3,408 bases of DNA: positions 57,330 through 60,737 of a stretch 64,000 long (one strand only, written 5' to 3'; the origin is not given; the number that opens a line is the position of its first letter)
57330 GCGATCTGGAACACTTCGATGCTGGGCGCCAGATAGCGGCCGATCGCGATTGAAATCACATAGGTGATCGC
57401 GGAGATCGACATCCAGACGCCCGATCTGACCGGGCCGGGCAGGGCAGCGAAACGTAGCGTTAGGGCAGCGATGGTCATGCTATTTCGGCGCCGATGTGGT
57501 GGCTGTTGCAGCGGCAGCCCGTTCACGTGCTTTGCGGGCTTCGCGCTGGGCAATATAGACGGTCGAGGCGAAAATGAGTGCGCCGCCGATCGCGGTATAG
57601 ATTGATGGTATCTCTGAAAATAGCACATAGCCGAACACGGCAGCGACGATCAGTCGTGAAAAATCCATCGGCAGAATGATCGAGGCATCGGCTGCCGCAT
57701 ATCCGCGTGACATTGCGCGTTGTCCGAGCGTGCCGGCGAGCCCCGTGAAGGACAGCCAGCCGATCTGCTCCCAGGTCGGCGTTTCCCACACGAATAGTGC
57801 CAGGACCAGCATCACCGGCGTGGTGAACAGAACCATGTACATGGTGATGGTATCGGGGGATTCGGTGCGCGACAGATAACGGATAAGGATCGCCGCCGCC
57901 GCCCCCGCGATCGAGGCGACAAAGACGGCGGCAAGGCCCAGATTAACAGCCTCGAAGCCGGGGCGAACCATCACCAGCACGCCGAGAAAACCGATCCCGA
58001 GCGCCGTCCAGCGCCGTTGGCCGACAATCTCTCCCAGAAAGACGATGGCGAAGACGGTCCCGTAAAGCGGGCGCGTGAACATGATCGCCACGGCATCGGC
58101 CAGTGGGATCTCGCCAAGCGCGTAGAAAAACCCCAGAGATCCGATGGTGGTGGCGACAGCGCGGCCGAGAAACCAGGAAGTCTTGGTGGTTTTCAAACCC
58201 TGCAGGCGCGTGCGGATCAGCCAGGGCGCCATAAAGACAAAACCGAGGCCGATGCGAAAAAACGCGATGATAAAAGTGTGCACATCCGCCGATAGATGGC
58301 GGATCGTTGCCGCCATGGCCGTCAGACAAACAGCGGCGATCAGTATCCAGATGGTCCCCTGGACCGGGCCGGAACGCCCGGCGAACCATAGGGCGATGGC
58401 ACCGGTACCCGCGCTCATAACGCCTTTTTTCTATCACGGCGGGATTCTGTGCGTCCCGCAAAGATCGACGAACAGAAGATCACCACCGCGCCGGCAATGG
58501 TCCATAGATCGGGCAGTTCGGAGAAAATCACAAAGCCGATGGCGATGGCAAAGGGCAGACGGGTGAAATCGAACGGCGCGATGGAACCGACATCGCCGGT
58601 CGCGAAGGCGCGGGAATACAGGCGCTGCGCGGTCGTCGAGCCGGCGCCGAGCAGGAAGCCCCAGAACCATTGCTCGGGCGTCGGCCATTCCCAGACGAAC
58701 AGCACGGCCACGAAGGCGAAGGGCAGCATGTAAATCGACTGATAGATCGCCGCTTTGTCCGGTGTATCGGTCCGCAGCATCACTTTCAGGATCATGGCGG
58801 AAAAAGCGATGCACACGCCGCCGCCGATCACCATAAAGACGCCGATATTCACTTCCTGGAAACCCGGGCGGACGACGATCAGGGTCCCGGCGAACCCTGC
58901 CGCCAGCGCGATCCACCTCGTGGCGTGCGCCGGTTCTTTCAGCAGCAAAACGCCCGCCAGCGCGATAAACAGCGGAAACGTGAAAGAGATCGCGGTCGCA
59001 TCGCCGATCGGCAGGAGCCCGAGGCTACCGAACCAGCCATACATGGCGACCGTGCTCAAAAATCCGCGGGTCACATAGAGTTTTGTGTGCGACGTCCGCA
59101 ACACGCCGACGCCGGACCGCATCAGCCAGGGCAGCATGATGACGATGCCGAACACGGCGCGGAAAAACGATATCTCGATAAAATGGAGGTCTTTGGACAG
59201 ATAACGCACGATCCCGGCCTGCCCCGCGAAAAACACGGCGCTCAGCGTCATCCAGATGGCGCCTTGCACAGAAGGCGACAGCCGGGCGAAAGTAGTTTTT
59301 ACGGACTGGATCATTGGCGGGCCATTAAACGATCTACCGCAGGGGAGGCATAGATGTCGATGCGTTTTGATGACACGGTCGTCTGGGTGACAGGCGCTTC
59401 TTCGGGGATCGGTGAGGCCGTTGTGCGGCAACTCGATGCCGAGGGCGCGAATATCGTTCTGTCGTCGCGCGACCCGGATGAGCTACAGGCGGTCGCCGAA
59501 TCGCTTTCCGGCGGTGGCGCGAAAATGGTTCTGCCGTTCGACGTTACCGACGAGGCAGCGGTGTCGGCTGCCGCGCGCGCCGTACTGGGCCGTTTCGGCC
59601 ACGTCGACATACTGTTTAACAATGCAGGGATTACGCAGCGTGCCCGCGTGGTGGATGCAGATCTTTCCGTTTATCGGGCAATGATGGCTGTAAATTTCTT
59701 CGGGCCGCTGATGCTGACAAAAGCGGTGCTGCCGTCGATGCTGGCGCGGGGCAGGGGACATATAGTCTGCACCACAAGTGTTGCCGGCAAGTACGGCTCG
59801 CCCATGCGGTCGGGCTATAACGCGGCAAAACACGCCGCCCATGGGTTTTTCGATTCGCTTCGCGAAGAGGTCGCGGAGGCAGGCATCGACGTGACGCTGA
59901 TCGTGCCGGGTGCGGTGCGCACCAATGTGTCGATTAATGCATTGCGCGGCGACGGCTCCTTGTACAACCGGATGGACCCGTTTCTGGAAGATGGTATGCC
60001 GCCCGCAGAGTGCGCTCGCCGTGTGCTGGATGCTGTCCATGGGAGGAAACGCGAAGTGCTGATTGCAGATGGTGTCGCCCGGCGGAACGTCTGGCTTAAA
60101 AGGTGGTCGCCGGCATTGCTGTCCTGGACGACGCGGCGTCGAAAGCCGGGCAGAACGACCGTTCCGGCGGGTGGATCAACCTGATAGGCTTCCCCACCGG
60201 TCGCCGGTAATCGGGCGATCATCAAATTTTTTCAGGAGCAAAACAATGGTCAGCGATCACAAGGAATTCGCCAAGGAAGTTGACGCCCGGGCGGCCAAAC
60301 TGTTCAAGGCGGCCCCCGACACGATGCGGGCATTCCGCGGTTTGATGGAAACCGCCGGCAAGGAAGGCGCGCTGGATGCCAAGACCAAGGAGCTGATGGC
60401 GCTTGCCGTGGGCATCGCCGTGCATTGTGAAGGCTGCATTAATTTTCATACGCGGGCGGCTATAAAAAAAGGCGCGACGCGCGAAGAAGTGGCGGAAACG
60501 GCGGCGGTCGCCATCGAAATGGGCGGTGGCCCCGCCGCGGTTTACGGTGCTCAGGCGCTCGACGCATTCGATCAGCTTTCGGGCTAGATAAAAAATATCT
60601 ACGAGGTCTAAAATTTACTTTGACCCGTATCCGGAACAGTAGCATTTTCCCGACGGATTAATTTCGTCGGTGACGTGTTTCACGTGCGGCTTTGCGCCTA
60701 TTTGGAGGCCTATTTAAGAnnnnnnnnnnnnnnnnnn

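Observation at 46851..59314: Six EamA/DMT transporter paralogs (2 + 4 in tandem) clustered with cysE-cysK and bracketing ArsR-SRPBCC-DUF899 and YciI-sigma modules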

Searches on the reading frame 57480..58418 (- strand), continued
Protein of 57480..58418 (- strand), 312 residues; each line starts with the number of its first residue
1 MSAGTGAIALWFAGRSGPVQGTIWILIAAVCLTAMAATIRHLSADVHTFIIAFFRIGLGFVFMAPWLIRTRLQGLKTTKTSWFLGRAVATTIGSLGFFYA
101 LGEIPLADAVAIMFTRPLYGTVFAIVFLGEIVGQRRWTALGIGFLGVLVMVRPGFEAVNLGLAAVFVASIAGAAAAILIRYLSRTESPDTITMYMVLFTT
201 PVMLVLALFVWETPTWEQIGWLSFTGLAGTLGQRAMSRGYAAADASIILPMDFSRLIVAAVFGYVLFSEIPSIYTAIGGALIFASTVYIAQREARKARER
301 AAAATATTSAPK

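Call 40: fold_search(model_id=the predicted structure, library=pdb)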
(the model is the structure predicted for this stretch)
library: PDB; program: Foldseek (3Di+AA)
matches with E <= 10: 711; with E <= 0.001: 38
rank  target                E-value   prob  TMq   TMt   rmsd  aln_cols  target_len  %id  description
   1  9i20_A                5.0e-08  1.00  0.72  0.76   3.6       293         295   13  Cryo-EM structure of human SLC35B1 with ADP (released 2025-05-21)
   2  5y78_A                9.6e-08  1.00  0.73  0.74   3.8       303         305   12  Crystal structure of the triose-phosphate/phosphate translocator in complex with inorganic phosphate (released 2017-10-04)
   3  7paf_A                3.1e-07  1.00  0.70  0.78   3.6       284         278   15  Streptococcus pneumoniae choline importer LicB in lipid nanodiscs (released 2022-03-16)
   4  9gry_A                3.2e-07  1.00  0.71  0.74   3.9       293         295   13  Cryo-EM structure of human SLC35B1-Q113F variant with AMP-PNP (released 2025-05-21)
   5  5i20_A                8.1e-07  1.00  0.65  0.69   4.7       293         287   17  Crystal structure of protein (released 2016-06-01)
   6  5i20_E                1.2e-06  1.00  0.65  0.69   4.8       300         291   19  Crystal structure of protein (released 2016-06-01)
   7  7b0k                  1.6e-06  1.00  0.66  0.79   4.4       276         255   15  Streptococcus pneumoniae LicB bound to choline (released 2022-03-16)
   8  9s36_A                1.6e-06  1.00  0.68  0.67   5.1       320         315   12  Cryo-EM structure of Candida albicans Vrg4 bound to an inhibitory nanobody and GDP-Mannose. (released 2025-09-03)
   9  5i20_C                1.7e-06  1.00  0.67  0.72   4.4       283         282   17  Crystal structure of protein (released 2016-06-01)
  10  5ogk_A                1.8e-06  1.00  0.57  0.60   5.8       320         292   15  Crystal structure of a nucleotide sugar transporter with bound nucleotide sugar. (released 2017-11-22)
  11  5ogk_G                1.9e-06  1.00  0.63  0.66   5.2       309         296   14  Crystal structure of a nucleotide sugar transporter with bound nucleotide sugar. (released 2017-11-22)
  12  6i1z_B                2.4e-06  1.00  0.54  0.57   6.2       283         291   16  Outward facing structure of apo CST (released 2019-06-05)
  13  5i20_D                2.5e-06  1.00  0.64  0.70   4.6       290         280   18  Crystal structure of protein (released 2016-06-01)
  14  9grz                  3.2e-06  1.00  0.67  0.71   4.5       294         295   13  Cryo-EM structure of human SLC35B1 with AMP-PNP (released 2025-05-21)
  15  5ogk_C                3.2e-06  1.00  0.60  0.63   5.5       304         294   14  Crystal structure of a nucleotide sugar transporter with bound nucleotide sugar. (released 2017-11-22)
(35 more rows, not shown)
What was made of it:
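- Closest known: YddG aromatic amino-acid exporter. Same: Same 10-TM DMT fold: the E5 model matches 5I20 at TM-score 0.65-0.72 and 17-19% identity (call 40).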

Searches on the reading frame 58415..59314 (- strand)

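Call 4: search_protein_families(library=pfam, proteins=[window:58415-59314:-], max_evalue=0.01)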
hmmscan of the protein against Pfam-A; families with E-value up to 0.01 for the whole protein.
window:58415-59314:- (299 aa): 1 family
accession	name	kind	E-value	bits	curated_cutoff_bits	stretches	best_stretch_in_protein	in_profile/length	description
PF00892.27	EamA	-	5.2e-28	98.4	28.2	2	18-148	3-134/135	EamA-like transporter family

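Call 7: search_protein_families(library=ncbifam, proteins=[window:58415-59314:-], max_evalue=0.001)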
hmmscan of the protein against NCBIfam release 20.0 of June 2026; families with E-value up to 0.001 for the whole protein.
window:58415-59314:- (299 aa): 2 families
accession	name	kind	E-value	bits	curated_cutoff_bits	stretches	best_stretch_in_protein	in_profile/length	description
TIGR00950.1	2A78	equivalog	1.4e-16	60.7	230.2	1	38-284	11-264/264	carboxylate/amino acid/amine transporter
TIGR03340.1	phn_DUF6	hypoth_equivalog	0.00081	19.1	288.15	0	20-157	4-143/281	phosphonate utilization associated putative membrane protein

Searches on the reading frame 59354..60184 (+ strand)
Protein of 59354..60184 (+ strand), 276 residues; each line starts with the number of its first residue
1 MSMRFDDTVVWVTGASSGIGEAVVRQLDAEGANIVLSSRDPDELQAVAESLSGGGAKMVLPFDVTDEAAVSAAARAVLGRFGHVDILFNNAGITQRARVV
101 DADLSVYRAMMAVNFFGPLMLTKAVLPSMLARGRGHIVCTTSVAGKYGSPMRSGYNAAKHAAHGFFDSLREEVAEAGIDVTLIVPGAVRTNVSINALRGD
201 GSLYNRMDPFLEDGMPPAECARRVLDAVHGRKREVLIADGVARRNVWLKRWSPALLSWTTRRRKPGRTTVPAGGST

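Call 26: search_protein_families(library=ncbifam, proteins=[window:59354-60184:+], max_evalue=0.00001)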
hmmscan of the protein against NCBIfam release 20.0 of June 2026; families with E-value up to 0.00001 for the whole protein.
window:59354-60184:+ (276 aa): 214 families (the best 25 are shown)
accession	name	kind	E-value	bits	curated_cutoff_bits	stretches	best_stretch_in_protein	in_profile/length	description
NF004825.0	PRK06181.1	equivalog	1.8e-73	247.1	215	1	4-261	3-260/268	SDR family oxidoreductase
NF005878.0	PRK07825.1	subfamily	1.7e-51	175.2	287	1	2-244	4-233/278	short chain dehydrogenase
NF005495.0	PRK07109.1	subfamily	4.7e-49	167.4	264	1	4-259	5-258/334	SDR family oxidoreductase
NF004526.0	PRK05872.1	subfamily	2.4e-48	164.8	276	1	4-257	7-258/297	short-chain dehydrogenase/reductase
NF004823.0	PRK06179.1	subfamily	9.1e-44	149.9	310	1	7-256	5-258/271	oxidoreductase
NF004826.0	PRK06182.1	subfamily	1.3e-43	149.3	305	1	7-193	4-185/274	oxidoreductase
NF005806.0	PRK07666.1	equivalog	1.7e-43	148.7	286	1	5-201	5-202/239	3-ketoacyl-ACP reductase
NF009093.0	PRK12429.1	subfamily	2.7e-43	148.1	258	1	4-192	2-191/259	3-hydroxybutyrate dehydrogenase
NF004824.0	PRK06180.1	subfamily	3.7e-43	147.7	298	1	8-193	5-188/279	oxidoreductase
NF005559.1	PRK07231.1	subfamily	4.4e-43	147.6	215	1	5-195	2-193/249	glucose 1-dehydrogenase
TIGR01963.1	PHB_DH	subfamily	1e-42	146.2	307.05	1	9-192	3-187/255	3-hydroxybutyrate dehydrogenase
NF005881.0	PRK07832.1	equivalog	2.8e-41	141.6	296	1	3-251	5-260/287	SDR family oxidoreductase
NF006114.0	PRK08263.1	subfamily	2.8e-41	141.6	290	1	9-193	5-187/280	short chain dehydrogenase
NF052558.1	MBtsdlDhBudC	equivalog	3.3e-40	138.3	270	1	5-196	1-190/250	meso-2,3-butanediol dehydrogenase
NF004514.1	PRK05855.1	equivalog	1.6e-39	136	455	1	3-261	309-575/578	SDR family oxidoreductase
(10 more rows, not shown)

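Call 65: search_protein_families(library=pfam, proteins=[window:59354-60184:+], max_evalue=0.01)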
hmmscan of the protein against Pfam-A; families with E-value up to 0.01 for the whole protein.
window:59354-60184:+ (276 aa): 6 families
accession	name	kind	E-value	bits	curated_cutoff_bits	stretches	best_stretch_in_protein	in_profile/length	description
PF00106.31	adh_short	-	1.8e-54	184.6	26.6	1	9-194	2-188/195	short chain dehydrogenase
PF13561.12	adh_short_C2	-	7e-40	137.5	27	1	14-205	1-192/236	Enoyl-(Acyl carrier protein) reductase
PF08659.16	KR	-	2.6e-16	60.5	22.6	1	9-173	2-167/180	KR domain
PF13460.12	NAD_binding_10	-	2.2e-06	28.1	27.2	1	14-190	1-148/184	NAD(P)H-binding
PF23441.1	SDR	-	8e-05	22.6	27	1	6-195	6-201/258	SDR-like rossmann domain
PF01370.27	Epimerase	-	0.00067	19.6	20.9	1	11-172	2-159/240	NAD dependent epimerase/dehydratase family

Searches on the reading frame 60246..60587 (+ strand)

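Call 26: search_protein_families(library=ncbifam, proteins=[window:60246-60587:+], max_evalue=0.00001)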
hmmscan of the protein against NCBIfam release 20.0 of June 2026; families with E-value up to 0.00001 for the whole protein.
window:60246-60587:+ (113 aa): 5 families
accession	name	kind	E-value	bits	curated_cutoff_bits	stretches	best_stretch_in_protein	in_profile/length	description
TIGR04169.1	perox_w_seleSAM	hypoth_equivalog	1.3e-15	57.4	120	1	15-112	11-108/109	arsenosugar biosynthesis-associated peroxidase-like protein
TIGR00778.1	ahpD_dom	domain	5.8e-15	54.5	27.8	1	41-91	1-51/51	alkylhydroperoxidase AhpD family core domain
NF041537.1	ArsM_AhpD_UU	exception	7.2e-13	48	510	1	21-105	259-343/345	arsenite methyltransferase/AhpD domain selenoprotein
NF045649.1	2X_seleno_MduS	exception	1.3e-12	47.4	380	1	17-92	226-300/338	methyltransferase domain-containing selenoprotein MduS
NF041047.1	GSU3128_fam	equivalog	1.2e-08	35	110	1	40-97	14-71/84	GSU3128 family (seleno)protein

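Call 65: search_protein_families(library=pfam, proteins=[window:60246-60587:+], max_evalue=0.01)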
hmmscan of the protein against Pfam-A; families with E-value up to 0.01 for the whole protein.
window:60246-60587:+ (113 aa): 1 family
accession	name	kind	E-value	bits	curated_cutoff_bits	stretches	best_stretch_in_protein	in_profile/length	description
PF02627.25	CMD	-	1.5e-24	86.2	23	1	24-106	1-83/84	Carboxymuconolactone decarboxylase family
